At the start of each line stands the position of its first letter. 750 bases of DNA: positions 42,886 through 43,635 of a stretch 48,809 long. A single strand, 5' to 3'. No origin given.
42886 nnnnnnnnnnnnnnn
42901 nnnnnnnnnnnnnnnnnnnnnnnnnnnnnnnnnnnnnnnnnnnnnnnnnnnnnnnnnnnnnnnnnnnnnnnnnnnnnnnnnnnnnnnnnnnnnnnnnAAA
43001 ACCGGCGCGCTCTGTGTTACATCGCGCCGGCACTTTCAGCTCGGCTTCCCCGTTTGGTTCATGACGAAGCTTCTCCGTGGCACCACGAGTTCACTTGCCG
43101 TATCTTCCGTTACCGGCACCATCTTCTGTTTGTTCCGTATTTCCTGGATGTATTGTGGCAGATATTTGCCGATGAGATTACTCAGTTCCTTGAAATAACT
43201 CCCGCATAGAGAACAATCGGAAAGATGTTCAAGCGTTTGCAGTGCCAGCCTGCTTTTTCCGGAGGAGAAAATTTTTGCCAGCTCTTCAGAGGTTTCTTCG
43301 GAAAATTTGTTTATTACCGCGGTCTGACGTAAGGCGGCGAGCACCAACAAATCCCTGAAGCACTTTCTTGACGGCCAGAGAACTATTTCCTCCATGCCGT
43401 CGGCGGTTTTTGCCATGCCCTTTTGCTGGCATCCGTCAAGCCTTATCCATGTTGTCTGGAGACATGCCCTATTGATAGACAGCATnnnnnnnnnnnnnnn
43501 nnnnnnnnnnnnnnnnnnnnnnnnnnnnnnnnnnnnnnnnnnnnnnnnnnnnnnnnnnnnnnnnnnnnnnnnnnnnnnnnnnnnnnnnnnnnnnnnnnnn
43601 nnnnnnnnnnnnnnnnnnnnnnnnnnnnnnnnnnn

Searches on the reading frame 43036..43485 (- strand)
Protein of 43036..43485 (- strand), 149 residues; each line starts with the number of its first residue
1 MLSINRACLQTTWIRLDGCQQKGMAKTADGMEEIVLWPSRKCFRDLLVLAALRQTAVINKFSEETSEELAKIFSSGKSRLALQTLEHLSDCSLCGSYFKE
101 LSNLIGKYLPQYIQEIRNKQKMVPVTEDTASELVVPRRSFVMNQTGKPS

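Call 8: search_protein_families(library=pfam, proteins=[window:43039-43485:-], max_evalue=1)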
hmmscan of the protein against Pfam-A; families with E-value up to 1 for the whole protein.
seq(149 aa): 4 families
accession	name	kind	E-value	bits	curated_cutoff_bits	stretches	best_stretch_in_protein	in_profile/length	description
PF21639.3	ORC5_lid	-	0.014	15.8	27.1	1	91-122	13-44/60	ORC5, lid domain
PF20461.3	DUF6714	-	0.059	13.8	27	1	51-140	23-112/161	Family of unknown function (DUF6714)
PF11005.13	DUF2844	-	0.062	13.7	22.4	1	95-146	58-106/130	Protein of unknown function (DUF2844)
PF12627.12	PolyA_pol_RNAbd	-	0.2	11.9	22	1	67-88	29-50/64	Probable RNA and SrmB- binding site of polymerase A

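Call 9: search_protein_families(library=ncbifam, proteins=[window:43039-43485:-], max_evalue=1)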
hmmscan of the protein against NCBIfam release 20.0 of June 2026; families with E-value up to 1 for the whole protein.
seq(149 aa): 0 families

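Call 18: list_cluster_members(proteins=[P0001, window:43036-43485:-, window:40910-42997:+])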
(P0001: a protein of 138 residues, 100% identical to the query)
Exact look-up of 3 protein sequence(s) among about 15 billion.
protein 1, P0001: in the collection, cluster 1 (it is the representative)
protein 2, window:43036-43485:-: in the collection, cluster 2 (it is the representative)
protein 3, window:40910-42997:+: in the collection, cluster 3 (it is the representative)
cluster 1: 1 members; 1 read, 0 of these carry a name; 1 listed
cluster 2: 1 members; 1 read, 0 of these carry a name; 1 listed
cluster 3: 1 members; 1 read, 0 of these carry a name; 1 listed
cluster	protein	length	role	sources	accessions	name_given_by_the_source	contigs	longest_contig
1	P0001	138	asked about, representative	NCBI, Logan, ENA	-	-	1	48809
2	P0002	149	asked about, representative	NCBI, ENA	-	-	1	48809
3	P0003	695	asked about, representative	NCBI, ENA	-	-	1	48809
